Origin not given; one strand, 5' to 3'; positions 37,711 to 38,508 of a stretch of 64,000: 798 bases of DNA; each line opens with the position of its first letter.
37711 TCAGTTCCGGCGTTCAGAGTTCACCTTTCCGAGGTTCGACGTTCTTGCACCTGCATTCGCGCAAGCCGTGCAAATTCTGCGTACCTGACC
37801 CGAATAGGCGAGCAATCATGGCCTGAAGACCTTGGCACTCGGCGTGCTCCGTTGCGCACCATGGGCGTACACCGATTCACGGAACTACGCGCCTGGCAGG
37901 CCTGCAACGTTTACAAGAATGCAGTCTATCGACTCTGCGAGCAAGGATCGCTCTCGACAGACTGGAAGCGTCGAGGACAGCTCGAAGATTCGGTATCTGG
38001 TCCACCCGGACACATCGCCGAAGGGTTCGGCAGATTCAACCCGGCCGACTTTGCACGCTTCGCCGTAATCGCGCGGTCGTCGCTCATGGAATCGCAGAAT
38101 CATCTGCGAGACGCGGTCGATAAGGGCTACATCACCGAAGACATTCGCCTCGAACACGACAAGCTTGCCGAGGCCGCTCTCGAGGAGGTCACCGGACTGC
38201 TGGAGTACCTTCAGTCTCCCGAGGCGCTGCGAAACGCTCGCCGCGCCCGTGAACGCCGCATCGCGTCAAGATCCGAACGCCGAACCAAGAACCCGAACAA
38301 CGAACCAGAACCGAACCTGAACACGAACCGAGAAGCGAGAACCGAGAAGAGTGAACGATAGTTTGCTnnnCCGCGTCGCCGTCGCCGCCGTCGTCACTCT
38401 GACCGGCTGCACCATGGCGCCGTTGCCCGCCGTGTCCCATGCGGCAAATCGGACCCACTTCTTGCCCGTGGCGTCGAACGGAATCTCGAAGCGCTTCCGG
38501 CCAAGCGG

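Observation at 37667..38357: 23S-IVS-type four-helix-bundle gene carried in a 691-bp inverted-repeat element, far from any rRNA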

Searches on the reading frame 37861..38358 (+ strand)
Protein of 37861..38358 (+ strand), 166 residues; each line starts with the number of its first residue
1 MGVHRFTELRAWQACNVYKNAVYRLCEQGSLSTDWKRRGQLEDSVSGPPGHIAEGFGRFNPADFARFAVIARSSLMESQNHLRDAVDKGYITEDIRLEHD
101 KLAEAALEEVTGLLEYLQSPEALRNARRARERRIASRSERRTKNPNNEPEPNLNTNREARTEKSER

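Call 6: search_protein_families(library=pfam, proteins=[window:37861-38358:+], max_evalue=0.1)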
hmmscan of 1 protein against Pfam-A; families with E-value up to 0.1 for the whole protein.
window:37861-38358:+ (166 aa): 2 families
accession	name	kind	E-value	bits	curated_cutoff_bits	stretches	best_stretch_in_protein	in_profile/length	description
PF05635.17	23S_rRNA_IVP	-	2.4e-14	53.9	33.8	1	8-101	2-95/106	23S rRNA-intervening sequence protein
PF25009.1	DUF7785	-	0.044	14.7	27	1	103-151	4-52/98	Domain of unknown function (DUF7785)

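Call 7: search_protein_families(library=ncbifam, proteins=[window:37861-38358:+], max_evalue=0.1)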
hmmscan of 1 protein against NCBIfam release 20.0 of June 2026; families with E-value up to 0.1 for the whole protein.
window:37861-38358:+ (166 aa): 3 families
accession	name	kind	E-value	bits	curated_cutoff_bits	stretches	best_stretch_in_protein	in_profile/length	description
TIGR02436.1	TIGR02436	subfamily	1.5e-13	50.9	24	1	12-114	2-105/109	four helix bundle protein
NF008912.0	PRK12275.1-6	subfamily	2e-08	34.3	124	1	5-98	2-92/117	hypothetical protein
NF008911.0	PRK12275.1-2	subfamily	2.4e-05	24.8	137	1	5-94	3-92/118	hypothetical protein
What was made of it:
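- On PF05635 / TIGR02436 four-helix-bundle (S23p) family: TIGR02436: 50.9 bits against 24 (calls 6, 7).
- Checked: The ORF 37861..38361 (166 aa) scores 53.9 bits on PF05635 (gathering cut-off 33.8) and 50.9 bits on TIGR02436 (cut-off 24) (calls 6, 7).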

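Call 20: find_homologous_proteins(query=window:37861-38358:+)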
Query window:37861-38358:+ (166 aa): 783 proteins with E <= 0.001 among 911 candidates; the best 120 are listed.
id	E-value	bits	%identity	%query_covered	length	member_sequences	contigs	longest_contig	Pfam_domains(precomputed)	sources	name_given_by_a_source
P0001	2.7e-84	299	85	99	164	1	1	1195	PF05635.18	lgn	-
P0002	5.2e-84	298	85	99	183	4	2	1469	PF05635.18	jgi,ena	-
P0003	2.7e-82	292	81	99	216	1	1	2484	PF05635.18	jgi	jgi:four helix bundle protein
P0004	1.7e-81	290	90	87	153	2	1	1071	PF05635.18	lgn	-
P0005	3.8e-81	289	85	91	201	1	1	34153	PF05635.18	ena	-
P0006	6.5e-81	288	87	90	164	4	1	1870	PF05635.18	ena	-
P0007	2.7e-79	283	77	99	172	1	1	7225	PF05635.18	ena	-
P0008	7.1e-78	278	76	99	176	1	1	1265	PF05635.18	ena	-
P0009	1.9e-77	277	78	99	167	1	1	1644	PF05635.18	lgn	-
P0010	8.8e-77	275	84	87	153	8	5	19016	PF05635.18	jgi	-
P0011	1.8e-76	274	76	99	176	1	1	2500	PF05635.18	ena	-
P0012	1.9e-76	273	78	97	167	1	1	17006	PF05635.18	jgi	-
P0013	1.8e-74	267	83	91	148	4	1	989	PF05635.18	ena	-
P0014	2.4e-74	267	78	98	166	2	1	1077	PF05635.18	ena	-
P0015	2.9e-74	266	83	86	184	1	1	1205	PF05635.18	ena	-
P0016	3.3e-74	266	73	99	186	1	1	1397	PF05635.18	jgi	jgi:four helix bundle protein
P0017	4.5e-74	266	81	87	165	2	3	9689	PF05635.18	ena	-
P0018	4.7e-74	266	80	87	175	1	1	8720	PF05635.18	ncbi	ncbi:MAG: four helix bundle protein [Vicinamibacterales bacterium]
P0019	4.9e-74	266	76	100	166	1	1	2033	PF05635.18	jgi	jgi:four helix bundle protein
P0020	7.1e-74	265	82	87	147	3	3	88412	PF05635.18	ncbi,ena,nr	ncbi:MAG: hypothetical protein A3I61_07340 [Acidobacteria bacterium RIFCSPLOWO2_02_FULL_68_18]|nr:MA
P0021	7.3e-74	265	82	86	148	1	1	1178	PF05635.18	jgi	jgi:four helix bundle protein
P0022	8.0e-74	265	80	87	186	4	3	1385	PF05635.18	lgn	-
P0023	9.2e-74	265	76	98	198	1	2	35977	PF05635.18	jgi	jgi:four helix bundle protein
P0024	2.1e-73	264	77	99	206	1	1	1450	PF05635.18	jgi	-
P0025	3.8e-73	263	75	99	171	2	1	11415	PF05635.18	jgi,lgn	jgi:four helix bundle protein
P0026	7.5e-73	262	73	99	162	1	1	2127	PF05635.18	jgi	-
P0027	2.3e-72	260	82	85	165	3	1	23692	PF05635.18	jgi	jgi:four helix bundle protein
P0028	3.5e-72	260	76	97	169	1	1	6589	PF05635.18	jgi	jgi:four helix bundle protein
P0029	3.6e-72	260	66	100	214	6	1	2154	PF05635.18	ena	-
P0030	6.8e-72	259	76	98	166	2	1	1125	PF05635.18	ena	-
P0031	7.9e-72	258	74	97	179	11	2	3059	PF05635.18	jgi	jgi:four helix bundle protein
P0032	1.2e-71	258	78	73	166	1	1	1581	PF05635.18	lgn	-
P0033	2.2e-71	257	76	89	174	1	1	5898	PF05635.18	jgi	jgi:four helix bundle protein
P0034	3.6e-71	256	80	87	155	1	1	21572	PF05635.18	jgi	jgi:four helix bundle protein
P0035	1.3e-70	254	79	73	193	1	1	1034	PF05635.18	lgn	-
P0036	1.7e-70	254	81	87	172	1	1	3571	PF05635.18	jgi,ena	-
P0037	1.8e-70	254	75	99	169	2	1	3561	PF05635.18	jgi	jgi:four helix bundle protein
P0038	2.0e-70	254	76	99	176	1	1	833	PF05635.18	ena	-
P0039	2.2e-70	254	78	90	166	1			PF05635.18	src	-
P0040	2.2e-70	254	81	87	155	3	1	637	PF05635.18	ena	-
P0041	2.7e-70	253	79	90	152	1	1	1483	PF05635.18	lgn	-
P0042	4.6e-70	253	70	98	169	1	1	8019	PF05635.18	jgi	jgi:four helix bundle protein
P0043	5.2e-70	253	71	99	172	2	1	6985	PF05635.18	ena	-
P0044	1.0e-69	252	73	97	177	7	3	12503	PF05635.18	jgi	jgi:four helix bundle protein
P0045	1.5e-69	251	78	86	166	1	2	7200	PF05635.18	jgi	jgi:four helix bundle protein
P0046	1.8e-69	251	77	90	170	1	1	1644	PF05635.18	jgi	jgi:four helix bundle protein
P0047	1.9e-69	251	68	99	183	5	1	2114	PF05635.18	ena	-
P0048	1.9e-69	251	79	90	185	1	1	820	PF05635.18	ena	-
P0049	2.2e-69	250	72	97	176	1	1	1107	PF05635.18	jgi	jgi:four helix bundle protein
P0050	2.7e-69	250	67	99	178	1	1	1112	PF05635.18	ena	-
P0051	2.7e-69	250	75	94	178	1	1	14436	PF05635.18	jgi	jgi:four helix bundle protein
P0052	3.4e-69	250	76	95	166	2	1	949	PF05635.18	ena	-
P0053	5.2e-69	249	76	89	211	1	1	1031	PF05635.18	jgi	-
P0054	9.6e-69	248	79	90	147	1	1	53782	PF05635.18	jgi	jgi:four helix bundle protein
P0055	1.4e-68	248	76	73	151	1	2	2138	PF05635.18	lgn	-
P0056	1.6e-68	248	69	99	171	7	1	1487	PF05635.18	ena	-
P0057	2.3e-68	247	74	91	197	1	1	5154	PF05635.18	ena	-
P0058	2.9e-68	247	71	99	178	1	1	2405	PF05635.18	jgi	jgi:four helix bundle protein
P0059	3.0e-68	247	76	87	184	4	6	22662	PF05635.18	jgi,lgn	jgi:four helix bundle protein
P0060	3.7e-68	246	79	89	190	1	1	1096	PF05635.18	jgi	jgi:four helix bundle protein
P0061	4.4e-68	246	64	99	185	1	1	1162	PF05635.18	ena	-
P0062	4.9e-68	246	74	97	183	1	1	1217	PF05635.18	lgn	-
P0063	5.5e-68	246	79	73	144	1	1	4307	PF05635.18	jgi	jgi:four helix bundle protein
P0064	6.6e-68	246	71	99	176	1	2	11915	PF05635.18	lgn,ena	-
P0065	6.8e-68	246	73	98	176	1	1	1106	PF05635.18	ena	-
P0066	7.5e-68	245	73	99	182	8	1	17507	PF05635.18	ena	-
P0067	9.0e-68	245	79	84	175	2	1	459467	PF05635.18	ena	-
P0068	9.5e-68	245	69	99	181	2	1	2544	PF05635.18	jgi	-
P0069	9.6e-68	245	78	86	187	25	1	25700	PF05635.18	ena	-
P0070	9.7e-68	245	70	97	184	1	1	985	PF05635.18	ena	-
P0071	1.1e-67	245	78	87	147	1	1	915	PF05635.18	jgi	jgi:four helix bundle protein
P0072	1.4e-67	245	75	92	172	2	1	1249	PF05635.18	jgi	jgi:four helix bundle protein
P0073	1.5e-67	245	70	99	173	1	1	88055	PF05635.18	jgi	jgi:four helix bundle protein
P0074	1.9e-67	244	78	72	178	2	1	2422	PF05635.18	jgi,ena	-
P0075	2.0e-67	244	70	99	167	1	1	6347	PF05635.18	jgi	jgi:four helix bundle protein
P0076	2.6e-67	244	77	73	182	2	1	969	PF05635.18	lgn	-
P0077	3.0e-67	244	70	99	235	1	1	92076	PF05635.18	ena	-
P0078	3.8e-67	243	78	72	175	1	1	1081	PF05635.18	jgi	jgi:four helix bundle protein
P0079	4.7e-67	243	70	99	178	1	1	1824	PF05635.18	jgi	jgi:four helix bundle protein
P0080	5.0e-67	243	72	97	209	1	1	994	PF05635.18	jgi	jgi:four helix bundle protein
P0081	5.2e-67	243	77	92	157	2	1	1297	PF05635.18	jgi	jgi:four helix bundle protein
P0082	5.7e-67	243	70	99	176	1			PF05635.18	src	-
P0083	7.4e-67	242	71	99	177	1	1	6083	PF05635.18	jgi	jgi:four helix bundle protein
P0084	7.6e-67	242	76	72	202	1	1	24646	PF05635.18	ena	-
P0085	7.6e-67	242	70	98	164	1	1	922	PF05635.18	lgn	-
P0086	7.8e-67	242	72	98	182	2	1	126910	PF05635.18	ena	-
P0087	8.0e-67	242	70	99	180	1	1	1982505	PF05635.18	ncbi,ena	-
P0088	8.5e-67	242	70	99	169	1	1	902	PF05635.18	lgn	-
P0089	9.0e-67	242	78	86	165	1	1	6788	PF05635.18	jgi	-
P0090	9.3e-67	242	73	98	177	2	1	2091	PF05635.18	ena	-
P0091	1.2e-66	242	71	99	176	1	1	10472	PF05635.18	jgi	-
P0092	1.3e-66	242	77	90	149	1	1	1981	PF05635.18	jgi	jgi:four helix bundle protein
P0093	1.3e-66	242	70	99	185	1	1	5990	PF05635.18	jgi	jgi:four helix bundle protein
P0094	1.4e-66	241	75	95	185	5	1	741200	PF05635.18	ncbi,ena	-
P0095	1.5e-66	241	69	99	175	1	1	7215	PF05635.18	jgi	jgi:four helix bundle protein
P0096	1.8e-66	241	71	99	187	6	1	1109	PF05635.18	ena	-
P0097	1.8e-66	241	77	72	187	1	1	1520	PF05635.18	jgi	jgi:four helix bundle protein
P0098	1.8e-66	241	75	90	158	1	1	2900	PF05635.18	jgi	-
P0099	2.3e-66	241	70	97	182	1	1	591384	PF05635.18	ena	-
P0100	2.5e-66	241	71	97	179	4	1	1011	PF05635.18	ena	-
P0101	2.9e-66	240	71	98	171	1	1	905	PF05635.18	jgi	jgi:four helix bundle protein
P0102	3.1e-66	240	68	98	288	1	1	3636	PF05635.18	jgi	jgi:four helix bundle protein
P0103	3.1e-66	240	80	74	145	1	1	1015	PF05635.18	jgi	jgi:four helix bundle protein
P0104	3.7e-66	240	80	77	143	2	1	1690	PF05635.18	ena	-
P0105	3.9e-66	240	72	99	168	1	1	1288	PF05635.18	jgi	jgi:four helix bundle protein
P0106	4.2e-66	240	70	99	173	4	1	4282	PF05635.18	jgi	jgi:four helix bundle protein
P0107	4.3e-66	240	74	90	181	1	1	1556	PF05635.18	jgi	jgi:four helix bundle protein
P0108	5.2e-66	240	78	73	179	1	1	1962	PF05635.18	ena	-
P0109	5.6e-66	239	72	92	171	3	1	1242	PF05635.18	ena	-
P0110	5.7e-66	239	69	99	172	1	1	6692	PF05635.18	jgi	jgi:four helix bundle protein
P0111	5.7e-66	239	72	94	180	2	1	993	PF05635.18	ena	-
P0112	6.1e-66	239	79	73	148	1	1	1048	PF05635.18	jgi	jgi:four helix bundle protein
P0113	6.8e-66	239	78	85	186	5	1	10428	PF05635.18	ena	-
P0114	7.6e-66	239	73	89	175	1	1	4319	PF05635.18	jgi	jgi:four helix bundle protein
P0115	7.6e-66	239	74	88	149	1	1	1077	PF05635.18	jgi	jgi:four helix bundle protein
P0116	7.9e-66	239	69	99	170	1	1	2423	PF05635.18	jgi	jgi:four helix bundle protein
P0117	8.0e-66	239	63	90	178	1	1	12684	PF05635.18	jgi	jgi:four helix bundle protein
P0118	1.1e-65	238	65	99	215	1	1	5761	PF05635.18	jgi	jgi:four helix bundle protein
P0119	1.2e-65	238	59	99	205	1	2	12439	PF05635.18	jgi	jgi:four helix bundle protein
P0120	1.3e-65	238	70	96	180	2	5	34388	PF05635.18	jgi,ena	-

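Call 22: find_encoding_contigs(protein=P0005, flank=5000, max_places=4)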
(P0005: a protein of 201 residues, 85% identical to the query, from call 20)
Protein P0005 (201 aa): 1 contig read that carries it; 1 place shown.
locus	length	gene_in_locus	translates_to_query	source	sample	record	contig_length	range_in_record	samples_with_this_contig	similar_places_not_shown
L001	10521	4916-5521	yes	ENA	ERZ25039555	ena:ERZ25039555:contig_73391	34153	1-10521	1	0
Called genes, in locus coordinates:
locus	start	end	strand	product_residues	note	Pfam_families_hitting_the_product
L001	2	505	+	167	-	?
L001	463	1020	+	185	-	PF07519:Tannase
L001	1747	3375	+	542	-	-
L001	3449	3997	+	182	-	PF00072:Response_reg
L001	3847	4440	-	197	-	PF00069:Pkinase, PF07714:PK_Tyr_Ser-Thr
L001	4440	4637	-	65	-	PF00069:Pkinase (weak), PF07714:PK_Tyr_Ser-Thr (weak)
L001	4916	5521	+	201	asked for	PF05635:23S_rRNA_IVP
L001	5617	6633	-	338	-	PF00753:Lactamase_B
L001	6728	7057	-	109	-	PF00034:Cytochrom_C (weak), PF13442:Cytochrome_CBB3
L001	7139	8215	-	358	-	PF00561:Abhydrolase_1, PF12697:Abhydrolase_6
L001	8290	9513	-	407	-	PF01266:DAO (faint), PF01494:FAD_binding_3, PF03486:HI0933_like (weak), PF07992:Pyr_redox_2 (faint)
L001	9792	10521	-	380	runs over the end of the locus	PF00916:Sulfate_transp, PF01740:STAS, PF13466:STAS_2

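Call 23: find_encoding_contigs(protein=P0020, flank=5000, max_places=4)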
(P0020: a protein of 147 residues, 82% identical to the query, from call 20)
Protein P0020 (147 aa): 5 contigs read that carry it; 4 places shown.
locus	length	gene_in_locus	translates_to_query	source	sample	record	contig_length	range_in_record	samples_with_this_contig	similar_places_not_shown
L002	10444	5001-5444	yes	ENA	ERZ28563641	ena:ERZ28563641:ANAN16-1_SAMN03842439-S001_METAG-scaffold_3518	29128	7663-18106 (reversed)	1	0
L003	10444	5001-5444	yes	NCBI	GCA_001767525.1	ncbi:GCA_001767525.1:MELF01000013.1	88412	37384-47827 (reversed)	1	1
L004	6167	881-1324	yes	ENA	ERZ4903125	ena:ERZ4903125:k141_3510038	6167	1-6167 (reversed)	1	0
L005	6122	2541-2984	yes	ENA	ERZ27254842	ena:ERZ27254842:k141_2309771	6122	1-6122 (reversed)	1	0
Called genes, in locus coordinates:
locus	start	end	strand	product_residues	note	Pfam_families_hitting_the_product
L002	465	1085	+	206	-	PF01865:PhoU_div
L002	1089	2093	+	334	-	PF01384:PHO4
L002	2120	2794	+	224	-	PF00072:Response_reg, PF00486:Trans_reg_C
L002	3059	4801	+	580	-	PF16736:sCache_like (faint), PF00672:HAMP (weak), PF00989:PAS, PF08448:PAS_4, PF13188:PAS_8 (weak), PF00512:HisKA, PF13581:HATPase_c_2 (weak), PF02518:HATPase_c, +1 more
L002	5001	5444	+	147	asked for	PF05635:23S_rRNA_IVP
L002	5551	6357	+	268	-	PF02274:ADI (faint), PF19420:DDAH_eukar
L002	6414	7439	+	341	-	PF12849:PBP_like_2, PF12727:PBP_like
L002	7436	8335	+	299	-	PF00528:BPD_transp_1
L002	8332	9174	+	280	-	PF00528:BPD_transp_1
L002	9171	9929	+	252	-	PF02463:SMC_N (faint), PF00005:ABC_tran, PF13304:AAA_21 (weak)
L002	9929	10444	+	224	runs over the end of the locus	PF01895:PhoU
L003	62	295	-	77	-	-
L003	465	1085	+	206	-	PF01865:PhoU_div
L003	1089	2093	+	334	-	PF01384:PHO4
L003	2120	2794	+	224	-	PF00072:Response_reg, PF00486:Trans_reg_C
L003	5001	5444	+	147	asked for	PF05635:23S_rRNA_IVP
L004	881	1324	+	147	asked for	PF05635:23S_rRNA_IVP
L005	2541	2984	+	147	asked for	PF05635:23S_rRNA_IVP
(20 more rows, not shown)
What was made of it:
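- Tried and rejected: Their neighbourhoods differ when inspected directly (calls 22, 23).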

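Call 35: find_related_loci(query=A1, collection=metagenome_contigs, flank=6000)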
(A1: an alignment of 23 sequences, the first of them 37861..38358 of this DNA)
Query A1 (166 aa) in metagenome_contigs; peptide patterns used: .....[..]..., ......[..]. (x = any residue, [..] = any of these).
269 stretches matched a pattern; 132 encode a relative of the query (tblastn E <= 1e-3); the best 80 are kept; 80 distinct loci.
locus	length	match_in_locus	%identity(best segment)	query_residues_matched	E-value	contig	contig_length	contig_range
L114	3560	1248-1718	77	1-162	3e-79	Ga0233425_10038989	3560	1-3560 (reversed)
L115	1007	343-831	85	1-165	2e-84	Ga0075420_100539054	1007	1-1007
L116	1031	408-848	76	2-148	4e-81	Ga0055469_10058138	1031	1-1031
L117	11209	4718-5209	78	1-161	2e-71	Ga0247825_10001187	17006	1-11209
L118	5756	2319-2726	79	2-137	5e-71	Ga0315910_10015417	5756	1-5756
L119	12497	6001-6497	84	1-165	2e-70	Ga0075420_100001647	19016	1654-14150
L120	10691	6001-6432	84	1-144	2e-70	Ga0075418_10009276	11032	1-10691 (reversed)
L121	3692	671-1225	64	1-166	7e-70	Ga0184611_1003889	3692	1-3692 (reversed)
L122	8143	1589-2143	64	1-166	4e-69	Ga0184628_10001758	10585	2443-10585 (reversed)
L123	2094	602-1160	70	2-166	1e-70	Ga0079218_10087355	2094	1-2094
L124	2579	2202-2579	80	1-126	2e-69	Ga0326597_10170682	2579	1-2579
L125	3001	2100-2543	71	1-148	6e-69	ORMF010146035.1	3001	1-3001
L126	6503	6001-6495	68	1-163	7e-68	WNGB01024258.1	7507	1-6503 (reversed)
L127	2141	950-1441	74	1-162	3e-69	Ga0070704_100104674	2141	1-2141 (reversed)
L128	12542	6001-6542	81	1-166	1e-67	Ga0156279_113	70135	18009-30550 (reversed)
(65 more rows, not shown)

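Call 55: search_solved_structures(query=A1, max_evalue=1)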
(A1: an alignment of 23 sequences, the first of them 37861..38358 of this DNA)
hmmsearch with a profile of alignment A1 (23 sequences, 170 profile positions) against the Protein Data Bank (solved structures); distinct sequences matched with E-value up to 1: 4.
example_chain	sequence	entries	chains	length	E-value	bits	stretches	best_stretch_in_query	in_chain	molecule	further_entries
2gsc_A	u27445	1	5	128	5.8e-10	42.6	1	9-120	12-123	Putative uncharacterized protein XCC0516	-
7nna_A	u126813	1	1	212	0.059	16.5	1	81-167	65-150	Klebicin C activity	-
7ng8_D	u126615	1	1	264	0.094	15.9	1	81-167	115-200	Klebicin C activity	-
8hku_L23P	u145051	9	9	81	0.58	13.3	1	76-116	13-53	50S ribosomal protein L23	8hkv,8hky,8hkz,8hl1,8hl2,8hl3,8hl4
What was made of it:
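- On PF05635 / TIGR02436 four-helix-bundle (S23p) family: Sequence hit to 2GSC at E = 5.8e-10 (call 55).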

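Call 57: search_dna_similar(query=window:37861-38280:+, collection=plasmids, mode=protein, max_evalue=0.001, max_rows=30)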
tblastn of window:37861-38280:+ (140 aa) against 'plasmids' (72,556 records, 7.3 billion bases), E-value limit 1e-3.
Records with a match: 5; places in all: 5; records where one place covers at least 80% of the query: 1.
Best place of each record, by identity: <60% 5.
By first word of the organism name: Aulosira 1; Calothrix 1; Pseudanabaena 1; Nostoc 1; Picosynechococcus 1.
By predicted mobility (MOB-suite, as given by PLSDB): non-mobilizable 3; conjugative 1; mobilizable 1.
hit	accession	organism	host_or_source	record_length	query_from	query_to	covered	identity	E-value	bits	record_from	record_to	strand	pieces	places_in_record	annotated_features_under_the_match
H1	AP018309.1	Aulosira laxa NIES-50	-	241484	6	114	78%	33.6%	8e-5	48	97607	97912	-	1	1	S23 ribosomal protein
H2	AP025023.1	Calothrix sp. PCC 7716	-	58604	6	119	81%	30.7%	1e-5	50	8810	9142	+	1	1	S23 ribosomal protein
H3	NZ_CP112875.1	Pseudanabaena galeata CCNP1313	-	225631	6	94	64%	34.8%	4e-6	52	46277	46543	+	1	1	four helix bundle protein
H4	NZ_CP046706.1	Nostoc sp. ATCC 53789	-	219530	3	93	65%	33.0%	2e-7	56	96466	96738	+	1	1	four helix bundle protein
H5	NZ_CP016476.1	Picosynechococcus sp. PCC 7003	cell culture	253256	1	90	64%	33.3%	5e-5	49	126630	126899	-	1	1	four helix bundle protein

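Call 58: get_annotated_region(hit=H4, flank=2500)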
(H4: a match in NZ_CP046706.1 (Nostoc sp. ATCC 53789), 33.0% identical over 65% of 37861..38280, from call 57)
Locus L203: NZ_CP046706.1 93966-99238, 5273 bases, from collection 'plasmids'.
description: Nostoc sp. ATCC 53789 plasmid pNsp_c, complete sequence
organism: Nostoc sp. ATCC 53789 (NCBI taxid 76335)
taxonomy: Bacteria; Cyanobacteriota; Cyanophyceae; Nostocales; Nostocaceae; Nostoc; Nostoc sp. ATCC 53789
host: -; source: -; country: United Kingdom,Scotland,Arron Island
typing (MOB-suite, as given by PLSDB): non-mobilizable; replicon rep_cluster_317; mating-pair formation MPF_T
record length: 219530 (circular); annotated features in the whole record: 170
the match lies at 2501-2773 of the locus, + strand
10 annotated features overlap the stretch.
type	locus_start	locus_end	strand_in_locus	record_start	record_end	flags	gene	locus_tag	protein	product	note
CDS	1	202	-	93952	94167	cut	-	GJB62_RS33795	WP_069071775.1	hypothetical protein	-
CDS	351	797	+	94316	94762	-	-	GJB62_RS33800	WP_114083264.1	hypothetical protein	-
CDS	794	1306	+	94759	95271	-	-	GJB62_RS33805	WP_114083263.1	hypothetical protein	-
CDS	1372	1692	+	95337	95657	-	-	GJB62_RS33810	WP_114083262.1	hypothetical protein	-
CDS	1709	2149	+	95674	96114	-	-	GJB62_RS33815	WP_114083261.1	hypothetical protein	-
CDS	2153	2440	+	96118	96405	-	-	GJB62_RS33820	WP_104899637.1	hypothetical protein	-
CDS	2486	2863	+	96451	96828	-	-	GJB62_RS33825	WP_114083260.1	four helix bundle protein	-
CDS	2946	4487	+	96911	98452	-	-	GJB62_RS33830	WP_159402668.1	hypothetical protein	-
CDS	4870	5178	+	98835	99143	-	-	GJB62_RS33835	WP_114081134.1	hypothetical protein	-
CDS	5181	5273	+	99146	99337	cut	-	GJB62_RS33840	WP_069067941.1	hypothetical protein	-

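Call 59: get_annotated_region(hit=H2, flank=2500)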
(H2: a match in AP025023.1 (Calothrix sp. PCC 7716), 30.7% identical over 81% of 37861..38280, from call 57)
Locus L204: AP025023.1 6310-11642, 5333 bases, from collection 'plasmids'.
description: Calothrix sp. PCC 7716 plasmid Cal7716_p5 DNA, complete genome
organism: Calothrix sp. PCC 7716 (NCBI taxid 2853227)
taxonomy: Bacteria; Cyanobacteriota; Cyanophyceae; Nostocales; Calotrichaceae; Calothrix; Calothrix sp. PCC 7716
host: -; source: -; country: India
typing (MOB-suite, as given by PLSDB): non-mobilizable
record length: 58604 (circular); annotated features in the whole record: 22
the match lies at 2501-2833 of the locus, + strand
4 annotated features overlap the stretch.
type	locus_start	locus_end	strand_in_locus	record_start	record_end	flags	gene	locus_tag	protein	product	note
CDS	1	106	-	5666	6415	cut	-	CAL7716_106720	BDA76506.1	Cobyrinic acid ac-diamide synthase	-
CDS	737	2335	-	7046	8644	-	-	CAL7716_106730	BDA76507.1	similar to leukotoxin secretion protein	-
CDS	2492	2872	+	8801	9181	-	-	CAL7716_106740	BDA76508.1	S23 ribosomal protein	-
CDS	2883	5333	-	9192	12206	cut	-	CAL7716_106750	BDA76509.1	toxin secretion ABC transporter ATP-binding protein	-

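Call 60: get_annotated_region(hit=H3, flank=2500)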
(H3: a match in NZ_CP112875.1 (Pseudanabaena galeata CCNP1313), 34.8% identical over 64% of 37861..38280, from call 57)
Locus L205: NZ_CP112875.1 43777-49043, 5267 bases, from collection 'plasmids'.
description: Pseudanabaena galeata CCNP1313 plasmid pPg_01, complete sequence
organism: Pseudanabaena galeata CCNP1313 (NCBI taxid 2602720)
taxonomy: Bacteria; Cyanobacteriota; Cyanophyceae; Pseudanabaenales; Pseudanabaenaceae; Pseudanabaena; Pseudanabaena galeata; Pseudanabaena galeata CCNP1313
host: -; source: -; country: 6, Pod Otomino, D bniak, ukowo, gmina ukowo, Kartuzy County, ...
typing (MOB-suite, as given by PLSDB): non-mobilizable
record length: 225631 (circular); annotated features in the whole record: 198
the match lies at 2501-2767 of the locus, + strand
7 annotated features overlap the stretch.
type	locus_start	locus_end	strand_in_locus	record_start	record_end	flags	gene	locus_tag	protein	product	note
CDS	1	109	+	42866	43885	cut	cas7d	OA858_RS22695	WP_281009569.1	type I-D CRISPR-associated protein Cas7/Csc2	-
CDS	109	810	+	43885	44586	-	cas5d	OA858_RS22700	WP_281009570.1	type I-D CRISPR-associated protein Cas5/Csc1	-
CDS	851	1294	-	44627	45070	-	-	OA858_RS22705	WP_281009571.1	hypothetical protein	-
CDS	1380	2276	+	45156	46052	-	cas6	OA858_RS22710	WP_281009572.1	CRISPR-associated endoribonuclease Cas6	GO:0043571 - maintenance of CRISPR repeat elements [Evidence IEA]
CDS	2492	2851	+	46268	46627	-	-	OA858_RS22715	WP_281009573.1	four helix bundle protein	-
CDS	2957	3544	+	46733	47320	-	cas4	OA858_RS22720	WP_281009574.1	CRISPR-associated protein Cas4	GO:0043571 - maintenance of CRISPR repeat elements [Evidence IEA]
CDS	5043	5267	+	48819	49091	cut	cas2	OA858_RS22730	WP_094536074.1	CRISPR-associated endonuclease Cas2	GO:0043571 - maintenance of CRISPR repeat elements [Evidence IEA]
